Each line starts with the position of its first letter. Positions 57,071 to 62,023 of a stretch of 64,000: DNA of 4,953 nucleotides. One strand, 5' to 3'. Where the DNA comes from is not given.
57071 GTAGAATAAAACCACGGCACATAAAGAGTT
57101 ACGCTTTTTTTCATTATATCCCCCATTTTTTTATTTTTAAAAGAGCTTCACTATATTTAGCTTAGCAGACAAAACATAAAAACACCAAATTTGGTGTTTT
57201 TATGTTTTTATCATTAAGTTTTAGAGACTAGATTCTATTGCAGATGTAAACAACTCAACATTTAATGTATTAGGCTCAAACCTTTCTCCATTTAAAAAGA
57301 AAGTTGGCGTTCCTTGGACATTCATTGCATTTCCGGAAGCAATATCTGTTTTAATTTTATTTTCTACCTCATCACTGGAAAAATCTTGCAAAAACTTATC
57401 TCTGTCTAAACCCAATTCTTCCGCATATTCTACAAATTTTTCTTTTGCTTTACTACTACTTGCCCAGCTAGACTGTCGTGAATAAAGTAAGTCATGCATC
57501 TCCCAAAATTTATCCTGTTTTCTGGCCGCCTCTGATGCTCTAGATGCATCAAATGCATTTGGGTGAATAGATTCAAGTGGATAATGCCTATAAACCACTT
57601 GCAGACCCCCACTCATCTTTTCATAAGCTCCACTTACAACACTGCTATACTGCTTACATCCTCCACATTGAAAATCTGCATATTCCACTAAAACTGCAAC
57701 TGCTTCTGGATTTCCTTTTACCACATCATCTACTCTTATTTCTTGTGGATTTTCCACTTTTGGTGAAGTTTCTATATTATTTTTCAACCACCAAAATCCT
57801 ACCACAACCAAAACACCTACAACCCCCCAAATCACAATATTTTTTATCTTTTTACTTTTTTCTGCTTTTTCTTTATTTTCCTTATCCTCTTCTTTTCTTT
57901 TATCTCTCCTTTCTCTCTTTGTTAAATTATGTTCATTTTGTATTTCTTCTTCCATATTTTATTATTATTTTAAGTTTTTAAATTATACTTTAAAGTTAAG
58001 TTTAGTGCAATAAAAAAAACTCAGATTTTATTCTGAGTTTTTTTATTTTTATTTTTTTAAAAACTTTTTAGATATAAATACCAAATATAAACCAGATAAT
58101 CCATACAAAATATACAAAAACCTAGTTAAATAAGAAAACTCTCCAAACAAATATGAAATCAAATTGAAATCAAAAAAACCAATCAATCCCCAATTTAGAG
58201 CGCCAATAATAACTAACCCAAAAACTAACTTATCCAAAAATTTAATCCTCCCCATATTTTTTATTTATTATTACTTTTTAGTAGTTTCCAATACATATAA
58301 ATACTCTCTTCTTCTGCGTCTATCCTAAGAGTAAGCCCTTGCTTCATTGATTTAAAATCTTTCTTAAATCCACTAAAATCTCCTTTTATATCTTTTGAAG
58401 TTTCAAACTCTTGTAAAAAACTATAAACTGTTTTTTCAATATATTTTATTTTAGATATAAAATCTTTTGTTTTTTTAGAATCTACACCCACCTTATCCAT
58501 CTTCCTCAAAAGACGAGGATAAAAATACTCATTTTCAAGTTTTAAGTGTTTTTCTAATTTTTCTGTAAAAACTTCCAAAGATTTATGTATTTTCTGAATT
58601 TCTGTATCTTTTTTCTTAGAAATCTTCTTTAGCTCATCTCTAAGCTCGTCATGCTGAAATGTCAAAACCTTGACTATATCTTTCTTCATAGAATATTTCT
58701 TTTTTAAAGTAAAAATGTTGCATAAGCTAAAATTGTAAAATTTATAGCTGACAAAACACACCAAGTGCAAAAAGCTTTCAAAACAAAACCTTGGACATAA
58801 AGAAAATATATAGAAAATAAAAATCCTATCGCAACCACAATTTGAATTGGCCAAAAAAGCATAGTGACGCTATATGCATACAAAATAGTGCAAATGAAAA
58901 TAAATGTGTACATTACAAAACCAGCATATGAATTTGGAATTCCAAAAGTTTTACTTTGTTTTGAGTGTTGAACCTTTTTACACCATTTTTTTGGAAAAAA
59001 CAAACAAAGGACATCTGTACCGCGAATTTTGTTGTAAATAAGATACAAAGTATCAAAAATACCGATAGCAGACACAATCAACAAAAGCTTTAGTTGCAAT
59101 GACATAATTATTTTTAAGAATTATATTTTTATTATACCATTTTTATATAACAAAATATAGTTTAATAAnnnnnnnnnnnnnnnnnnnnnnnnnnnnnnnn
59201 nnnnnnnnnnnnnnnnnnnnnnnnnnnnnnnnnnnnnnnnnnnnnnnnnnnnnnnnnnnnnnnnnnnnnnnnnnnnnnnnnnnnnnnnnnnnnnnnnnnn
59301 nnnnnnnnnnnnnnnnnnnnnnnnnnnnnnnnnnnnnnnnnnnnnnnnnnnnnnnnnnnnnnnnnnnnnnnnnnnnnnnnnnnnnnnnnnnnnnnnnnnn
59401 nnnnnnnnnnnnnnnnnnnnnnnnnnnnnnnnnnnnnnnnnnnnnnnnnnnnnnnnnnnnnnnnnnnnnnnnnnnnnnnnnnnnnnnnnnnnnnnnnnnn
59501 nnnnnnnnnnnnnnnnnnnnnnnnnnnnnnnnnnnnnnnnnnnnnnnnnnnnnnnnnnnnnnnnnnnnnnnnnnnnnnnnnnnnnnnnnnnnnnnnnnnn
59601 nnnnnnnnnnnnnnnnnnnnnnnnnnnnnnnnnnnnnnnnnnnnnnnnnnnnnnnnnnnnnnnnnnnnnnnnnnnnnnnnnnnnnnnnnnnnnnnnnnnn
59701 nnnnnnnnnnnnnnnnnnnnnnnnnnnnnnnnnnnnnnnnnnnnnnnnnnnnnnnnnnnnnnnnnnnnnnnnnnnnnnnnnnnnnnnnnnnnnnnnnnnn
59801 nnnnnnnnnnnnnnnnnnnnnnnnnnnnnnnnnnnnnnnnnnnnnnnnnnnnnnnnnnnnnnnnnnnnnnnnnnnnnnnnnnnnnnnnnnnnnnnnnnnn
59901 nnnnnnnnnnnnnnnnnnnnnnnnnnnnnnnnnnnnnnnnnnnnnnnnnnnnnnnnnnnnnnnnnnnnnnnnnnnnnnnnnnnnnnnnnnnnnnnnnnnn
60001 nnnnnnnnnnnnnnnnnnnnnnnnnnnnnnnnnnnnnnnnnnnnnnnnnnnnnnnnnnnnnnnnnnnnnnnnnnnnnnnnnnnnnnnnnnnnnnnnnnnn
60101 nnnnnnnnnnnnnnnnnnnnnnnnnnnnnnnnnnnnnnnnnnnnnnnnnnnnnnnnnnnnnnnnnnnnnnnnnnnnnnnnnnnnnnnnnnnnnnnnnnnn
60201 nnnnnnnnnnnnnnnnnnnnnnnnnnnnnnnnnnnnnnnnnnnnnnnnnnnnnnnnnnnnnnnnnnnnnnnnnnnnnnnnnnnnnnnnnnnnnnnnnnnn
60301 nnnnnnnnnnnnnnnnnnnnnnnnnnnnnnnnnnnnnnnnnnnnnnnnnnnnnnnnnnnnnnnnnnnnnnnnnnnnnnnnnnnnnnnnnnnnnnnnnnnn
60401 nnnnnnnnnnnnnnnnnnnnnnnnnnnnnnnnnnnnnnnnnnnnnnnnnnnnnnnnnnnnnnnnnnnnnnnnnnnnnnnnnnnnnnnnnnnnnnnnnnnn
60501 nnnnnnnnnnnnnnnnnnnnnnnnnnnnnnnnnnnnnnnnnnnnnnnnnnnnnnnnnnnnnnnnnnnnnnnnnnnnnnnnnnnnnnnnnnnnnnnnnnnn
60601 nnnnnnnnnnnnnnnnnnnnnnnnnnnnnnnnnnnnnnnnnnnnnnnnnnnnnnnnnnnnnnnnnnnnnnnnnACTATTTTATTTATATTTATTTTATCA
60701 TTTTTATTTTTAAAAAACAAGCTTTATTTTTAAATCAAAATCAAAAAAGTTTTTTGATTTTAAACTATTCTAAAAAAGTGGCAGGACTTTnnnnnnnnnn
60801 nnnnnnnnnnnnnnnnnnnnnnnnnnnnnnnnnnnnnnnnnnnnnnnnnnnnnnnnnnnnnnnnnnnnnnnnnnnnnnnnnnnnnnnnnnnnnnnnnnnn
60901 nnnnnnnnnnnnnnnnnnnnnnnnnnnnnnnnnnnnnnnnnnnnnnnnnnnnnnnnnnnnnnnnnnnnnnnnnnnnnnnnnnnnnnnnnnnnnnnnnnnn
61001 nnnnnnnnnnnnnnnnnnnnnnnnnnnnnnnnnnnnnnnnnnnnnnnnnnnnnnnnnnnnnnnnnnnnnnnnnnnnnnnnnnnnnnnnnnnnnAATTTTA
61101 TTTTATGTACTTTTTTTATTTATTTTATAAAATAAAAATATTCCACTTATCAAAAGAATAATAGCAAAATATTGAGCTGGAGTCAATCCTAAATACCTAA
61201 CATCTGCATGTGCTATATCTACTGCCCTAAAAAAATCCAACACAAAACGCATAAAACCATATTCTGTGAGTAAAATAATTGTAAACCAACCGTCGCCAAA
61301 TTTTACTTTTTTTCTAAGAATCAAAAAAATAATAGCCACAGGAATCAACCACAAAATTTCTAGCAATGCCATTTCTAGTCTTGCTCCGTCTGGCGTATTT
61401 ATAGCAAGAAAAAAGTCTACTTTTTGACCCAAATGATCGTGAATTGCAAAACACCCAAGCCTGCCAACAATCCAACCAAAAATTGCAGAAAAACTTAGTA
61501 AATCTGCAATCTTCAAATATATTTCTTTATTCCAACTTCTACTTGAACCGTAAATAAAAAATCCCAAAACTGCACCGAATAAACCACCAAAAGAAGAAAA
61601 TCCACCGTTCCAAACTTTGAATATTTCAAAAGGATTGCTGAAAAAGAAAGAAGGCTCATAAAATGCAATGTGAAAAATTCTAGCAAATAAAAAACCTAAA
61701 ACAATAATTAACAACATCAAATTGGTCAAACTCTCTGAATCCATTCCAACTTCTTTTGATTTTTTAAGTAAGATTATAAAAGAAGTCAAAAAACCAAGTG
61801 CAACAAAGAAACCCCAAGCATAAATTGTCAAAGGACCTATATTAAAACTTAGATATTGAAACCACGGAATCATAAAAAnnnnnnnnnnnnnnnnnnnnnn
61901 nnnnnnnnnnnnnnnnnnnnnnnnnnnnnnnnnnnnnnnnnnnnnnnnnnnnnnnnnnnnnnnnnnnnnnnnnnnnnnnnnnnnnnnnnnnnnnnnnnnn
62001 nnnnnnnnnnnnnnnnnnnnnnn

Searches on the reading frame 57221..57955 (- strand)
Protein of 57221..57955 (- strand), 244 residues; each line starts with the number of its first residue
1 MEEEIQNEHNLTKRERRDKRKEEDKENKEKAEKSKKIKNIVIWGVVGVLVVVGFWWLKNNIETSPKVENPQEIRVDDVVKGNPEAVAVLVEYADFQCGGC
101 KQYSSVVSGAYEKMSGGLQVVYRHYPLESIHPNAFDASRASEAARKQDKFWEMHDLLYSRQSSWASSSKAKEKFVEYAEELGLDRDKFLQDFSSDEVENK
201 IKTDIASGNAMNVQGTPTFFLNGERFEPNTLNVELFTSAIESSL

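Call 85: search_protein_families(library=pfam, proteins=[window:57221-57955:-], max_evalue=0.001)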
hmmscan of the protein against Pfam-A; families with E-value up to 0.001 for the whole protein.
window:57221-57955:- (244 aa): 3 families
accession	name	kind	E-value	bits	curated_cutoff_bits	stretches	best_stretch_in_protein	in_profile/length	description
PF13462.12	Thioredoxin_4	-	2.5e-23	83.5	23.2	1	76-231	4-156/165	Thioredoxin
PF01323.26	DSBA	-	2.7e-19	70.1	25.6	1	89-240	2-190/191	DSBA-like thioredoxin domain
PF13743.12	Thioredoxin_5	-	1.1e-08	35.5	27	1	127-234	67-176/186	Thioredoxin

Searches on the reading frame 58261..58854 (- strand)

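Call 85: search_protein_families(library=pfam, proteins=[window:58261-58854:-], max_evalue=0.001)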
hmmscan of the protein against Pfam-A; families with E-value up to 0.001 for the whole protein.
window:58261-58854:- (197 aa): 1 family
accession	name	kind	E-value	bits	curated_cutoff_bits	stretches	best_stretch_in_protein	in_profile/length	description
PF01814.28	Hemerythrin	-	5e-10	40.4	25.3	1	60-187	2-125/127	Hemerythrin HHE cation binding domain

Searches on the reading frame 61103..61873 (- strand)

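Call 85: search_protein_families(library=pfam, proteins=[window:61103-61873:-], max_evalue=0.001)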
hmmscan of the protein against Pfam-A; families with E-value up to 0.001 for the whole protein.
window:61103-61873:- (256 aa): 1 family
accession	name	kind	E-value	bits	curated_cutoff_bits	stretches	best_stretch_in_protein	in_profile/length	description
PF01790.23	LGT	-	8e-39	133.8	24.9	1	9-249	3-239/240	Prolipoprotein diacylglyceryl transferase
